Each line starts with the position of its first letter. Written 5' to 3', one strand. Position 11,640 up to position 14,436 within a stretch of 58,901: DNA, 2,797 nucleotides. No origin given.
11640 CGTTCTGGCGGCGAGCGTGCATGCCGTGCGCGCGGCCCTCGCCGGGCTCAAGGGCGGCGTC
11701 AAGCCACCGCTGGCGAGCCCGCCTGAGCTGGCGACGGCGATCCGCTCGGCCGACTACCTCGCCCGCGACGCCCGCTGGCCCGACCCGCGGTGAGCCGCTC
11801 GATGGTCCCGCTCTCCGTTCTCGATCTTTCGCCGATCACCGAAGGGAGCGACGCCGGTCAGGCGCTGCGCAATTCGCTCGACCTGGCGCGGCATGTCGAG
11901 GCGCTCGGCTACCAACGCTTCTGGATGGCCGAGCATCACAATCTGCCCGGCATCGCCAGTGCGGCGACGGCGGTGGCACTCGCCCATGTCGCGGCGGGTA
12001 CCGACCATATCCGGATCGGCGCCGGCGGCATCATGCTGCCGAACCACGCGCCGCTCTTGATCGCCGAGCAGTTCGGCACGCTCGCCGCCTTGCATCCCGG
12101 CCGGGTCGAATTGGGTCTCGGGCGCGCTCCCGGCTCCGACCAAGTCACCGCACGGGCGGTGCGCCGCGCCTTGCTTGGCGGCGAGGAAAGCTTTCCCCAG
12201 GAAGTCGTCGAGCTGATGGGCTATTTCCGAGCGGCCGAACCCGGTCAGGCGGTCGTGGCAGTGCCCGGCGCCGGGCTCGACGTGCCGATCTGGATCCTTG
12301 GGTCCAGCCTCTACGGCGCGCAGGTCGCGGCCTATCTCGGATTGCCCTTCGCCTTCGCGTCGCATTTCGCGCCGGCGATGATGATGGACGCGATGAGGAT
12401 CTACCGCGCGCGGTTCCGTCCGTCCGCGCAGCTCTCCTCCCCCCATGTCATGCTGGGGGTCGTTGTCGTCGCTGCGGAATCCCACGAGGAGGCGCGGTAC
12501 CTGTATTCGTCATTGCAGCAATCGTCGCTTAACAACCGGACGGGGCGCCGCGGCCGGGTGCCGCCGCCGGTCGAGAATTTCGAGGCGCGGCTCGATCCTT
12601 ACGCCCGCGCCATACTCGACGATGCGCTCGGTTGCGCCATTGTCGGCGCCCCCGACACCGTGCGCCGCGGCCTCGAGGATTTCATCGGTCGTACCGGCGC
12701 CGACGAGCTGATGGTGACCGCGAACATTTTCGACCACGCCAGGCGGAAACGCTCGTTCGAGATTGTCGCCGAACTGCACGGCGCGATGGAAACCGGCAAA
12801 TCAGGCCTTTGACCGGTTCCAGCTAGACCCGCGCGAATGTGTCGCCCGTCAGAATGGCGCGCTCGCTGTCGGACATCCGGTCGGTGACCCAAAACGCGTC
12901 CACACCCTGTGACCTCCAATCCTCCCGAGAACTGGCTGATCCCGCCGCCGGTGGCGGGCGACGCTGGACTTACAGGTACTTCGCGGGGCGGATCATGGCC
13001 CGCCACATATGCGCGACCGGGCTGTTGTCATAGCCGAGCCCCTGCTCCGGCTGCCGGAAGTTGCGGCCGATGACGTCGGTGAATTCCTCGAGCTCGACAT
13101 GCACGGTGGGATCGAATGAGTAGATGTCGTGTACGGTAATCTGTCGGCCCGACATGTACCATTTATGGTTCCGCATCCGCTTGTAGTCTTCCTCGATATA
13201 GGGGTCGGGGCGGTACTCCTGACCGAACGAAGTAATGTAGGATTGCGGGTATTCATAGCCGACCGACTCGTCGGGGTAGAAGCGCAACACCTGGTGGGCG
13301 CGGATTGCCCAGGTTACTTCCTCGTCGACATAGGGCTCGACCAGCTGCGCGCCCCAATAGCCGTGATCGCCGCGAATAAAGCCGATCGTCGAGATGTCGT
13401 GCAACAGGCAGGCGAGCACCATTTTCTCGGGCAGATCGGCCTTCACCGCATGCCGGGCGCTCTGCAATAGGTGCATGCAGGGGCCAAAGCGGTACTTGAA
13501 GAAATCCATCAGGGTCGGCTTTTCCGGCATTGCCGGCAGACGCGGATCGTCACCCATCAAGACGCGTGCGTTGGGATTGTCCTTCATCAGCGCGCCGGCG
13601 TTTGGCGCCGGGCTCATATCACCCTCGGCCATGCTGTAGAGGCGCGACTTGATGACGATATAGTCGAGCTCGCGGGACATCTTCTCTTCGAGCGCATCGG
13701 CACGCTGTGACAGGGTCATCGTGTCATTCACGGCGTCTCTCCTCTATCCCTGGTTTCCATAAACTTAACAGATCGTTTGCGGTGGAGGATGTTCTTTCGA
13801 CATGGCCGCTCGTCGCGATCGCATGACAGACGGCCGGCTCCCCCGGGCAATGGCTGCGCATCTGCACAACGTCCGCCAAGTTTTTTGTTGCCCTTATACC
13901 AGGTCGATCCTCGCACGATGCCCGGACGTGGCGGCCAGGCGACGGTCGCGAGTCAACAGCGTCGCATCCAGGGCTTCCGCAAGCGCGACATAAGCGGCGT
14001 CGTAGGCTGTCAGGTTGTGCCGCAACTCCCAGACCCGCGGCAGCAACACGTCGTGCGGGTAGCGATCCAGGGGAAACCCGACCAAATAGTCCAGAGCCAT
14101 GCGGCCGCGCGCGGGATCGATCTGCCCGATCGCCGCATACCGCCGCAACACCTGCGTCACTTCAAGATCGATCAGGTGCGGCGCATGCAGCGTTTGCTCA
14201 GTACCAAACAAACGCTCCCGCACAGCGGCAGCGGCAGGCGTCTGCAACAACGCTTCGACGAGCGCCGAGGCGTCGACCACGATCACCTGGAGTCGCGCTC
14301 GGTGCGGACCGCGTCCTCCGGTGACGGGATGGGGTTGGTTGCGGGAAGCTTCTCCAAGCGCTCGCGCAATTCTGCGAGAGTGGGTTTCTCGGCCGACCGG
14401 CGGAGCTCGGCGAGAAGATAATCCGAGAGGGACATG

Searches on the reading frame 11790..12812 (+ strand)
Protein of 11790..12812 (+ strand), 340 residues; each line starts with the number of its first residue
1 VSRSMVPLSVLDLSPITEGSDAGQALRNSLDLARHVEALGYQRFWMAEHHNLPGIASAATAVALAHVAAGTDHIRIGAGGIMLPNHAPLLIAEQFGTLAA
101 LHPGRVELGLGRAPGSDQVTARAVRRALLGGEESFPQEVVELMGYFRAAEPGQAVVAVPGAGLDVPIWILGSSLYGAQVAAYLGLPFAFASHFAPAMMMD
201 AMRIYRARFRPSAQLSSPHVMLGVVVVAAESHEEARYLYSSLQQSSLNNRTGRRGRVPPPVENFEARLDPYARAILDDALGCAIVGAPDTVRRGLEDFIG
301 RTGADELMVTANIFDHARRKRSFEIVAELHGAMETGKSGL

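Call 5: search_protein_families(library=pfam, proteins=[window:11790-12812:+], max_evalue=0.01)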
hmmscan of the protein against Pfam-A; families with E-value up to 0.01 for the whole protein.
window:11790-12812:+ (340 aa): 1 family
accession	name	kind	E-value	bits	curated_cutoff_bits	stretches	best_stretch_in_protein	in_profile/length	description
PF00296.26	Bac_luciferase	-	3.8e-40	138.6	27.9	1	10-304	5-312/314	Luciferase-like monooxygenase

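Call 51: search_protein_families(library=ncbifam, proteins=[window:11790-12812:+], max_evalue=0.00001)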
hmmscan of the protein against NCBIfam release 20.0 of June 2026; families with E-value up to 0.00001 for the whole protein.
window:11790-12812:+ (340 aa): 19 families
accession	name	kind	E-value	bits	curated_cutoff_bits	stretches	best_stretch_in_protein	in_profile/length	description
NF007802.0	PRK10508.1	equivalog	1.3e-133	445.2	540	1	2-331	2-331/335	luciferase-like monooxygenase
TIGR03558.1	oxido_grp_1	subfamily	9.3e-130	432.6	166.95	1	8-328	1-324/325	MsnO8 family LLM class oxidoreductase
TIGR03858.1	LLM_2I7G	subfamily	1.1e-14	54.2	462.25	1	21-113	20-111/337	Atu2307/SP_0267 family LLM class monooxygenase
TIGR04036.1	LLM_CE1758_fam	subfamily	2.2e-14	53.1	479.1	1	24-212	25-223/355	CE1758 family FMN-dependent luciferase-like monooxygenase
TIGR04027.1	LLM_KPN_01858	hypoth_equivalog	1.1e-12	47.6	412.9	1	20-118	13-112/326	putative FMN-dependent luciferase-like monooxygenase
TIGR03619.1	F420_Rv2161c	subfamily_domain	2.2e-12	47.1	166.9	1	31-111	2-97/247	TIGR03619 family F420-dependent LLM class oxidoreductase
TIGR04020.1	seco_metab_LLM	subfamily_domain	1.5e-10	40.8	244.45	1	29-111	21-104/341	MupA/Atu3671 family FMN-dependent luciferase-like monooxygenase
TIGR03621.1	F420_MSMEG_2516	subfamily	1.1e-09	37.9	213.15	1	26-111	13-93/295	TIGR03621 family F420-dependent LLM class oxidoreductase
TIGR03620.1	F420_MSMEG_4141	subfamily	2.7e-08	33.5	219.8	1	25-114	16-98/280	TIGR03620 family F420-dependent LLM class oxidoreductase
TIGR03571.1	lucif_BA3436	subfamily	4.3e-08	32.8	303.9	1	15-111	18-120/304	TIGR03571 family LLM class oxidoreductase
TIGR03857.1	F420_MSMEG_2249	hypoth_equivalog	4.8e-08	32.6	218.4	1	24-115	11-97/329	TIGR03857 family LLM class F420-dependent oxidoreductase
TIGR03559.1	F420_Rv3520c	subfamily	6.9e-08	31.9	335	1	25-113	11-93/325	LLM class F420-dependent oxidoreductase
TIGR03841.1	F420_Rv3093c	subfamily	2.2e-07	30.6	213.65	1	24-112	7-89/298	LLM class F420-dependent oxidoreductase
TIGR03854.1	F420_MSMEG_3544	hypoth_equivalog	3.7e-07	29.8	295.6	1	32-115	18-98/290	TIGR03854 family LLM class F420-dependent oxidoreductase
TIGR03560.1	F420_Rv1855c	subfamily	1.3e-06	28.3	231.4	1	21-113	7-105/227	TIGR03560 family F420-dependent LLM class oxidoreductase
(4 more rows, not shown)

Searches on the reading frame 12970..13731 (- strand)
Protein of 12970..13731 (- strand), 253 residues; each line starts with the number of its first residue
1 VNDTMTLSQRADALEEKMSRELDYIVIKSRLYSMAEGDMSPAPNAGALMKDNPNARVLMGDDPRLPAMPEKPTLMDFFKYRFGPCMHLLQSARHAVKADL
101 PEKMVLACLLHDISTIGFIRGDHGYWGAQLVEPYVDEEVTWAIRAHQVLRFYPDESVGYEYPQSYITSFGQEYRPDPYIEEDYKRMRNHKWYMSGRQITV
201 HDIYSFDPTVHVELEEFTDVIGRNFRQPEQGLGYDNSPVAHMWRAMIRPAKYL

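Call 5: search_protein_families(library=pfam, proteins=[window:12970-13731:-], max_evalue=0.01)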
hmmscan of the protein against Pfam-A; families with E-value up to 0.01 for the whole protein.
window:12970-13731:- (253 aa): 1 family
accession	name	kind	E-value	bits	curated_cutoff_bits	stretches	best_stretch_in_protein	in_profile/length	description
PF01966.28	HD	-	0.0004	21.1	22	1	99-148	16-87/116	HD domain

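Call 51: search_protein_families(library=ncbifam, proteins=[window:12970-13731:-], max_evalue=0.00001)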
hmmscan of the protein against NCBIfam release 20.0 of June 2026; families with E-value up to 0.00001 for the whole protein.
window:12970-13731:- (253 aa): 0 families

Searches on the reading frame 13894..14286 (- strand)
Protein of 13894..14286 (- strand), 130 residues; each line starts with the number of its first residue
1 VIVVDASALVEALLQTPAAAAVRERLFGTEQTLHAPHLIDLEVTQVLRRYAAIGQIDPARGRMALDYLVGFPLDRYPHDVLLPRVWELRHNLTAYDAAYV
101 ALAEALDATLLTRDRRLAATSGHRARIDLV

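Call 5: search_protein_families(library=pfam, proteins=[window:13894-14286:-], max_evalue=0.01)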
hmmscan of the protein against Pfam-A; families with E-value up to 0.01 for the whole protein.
window:13894-14286:- (130 aa): 1 family
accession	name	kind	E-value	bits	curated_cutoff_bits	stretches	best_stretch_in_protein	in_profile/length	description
PF01850.27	PIN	-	1.5e-10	42.2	23.6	1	2-120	1-117/120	PIN domain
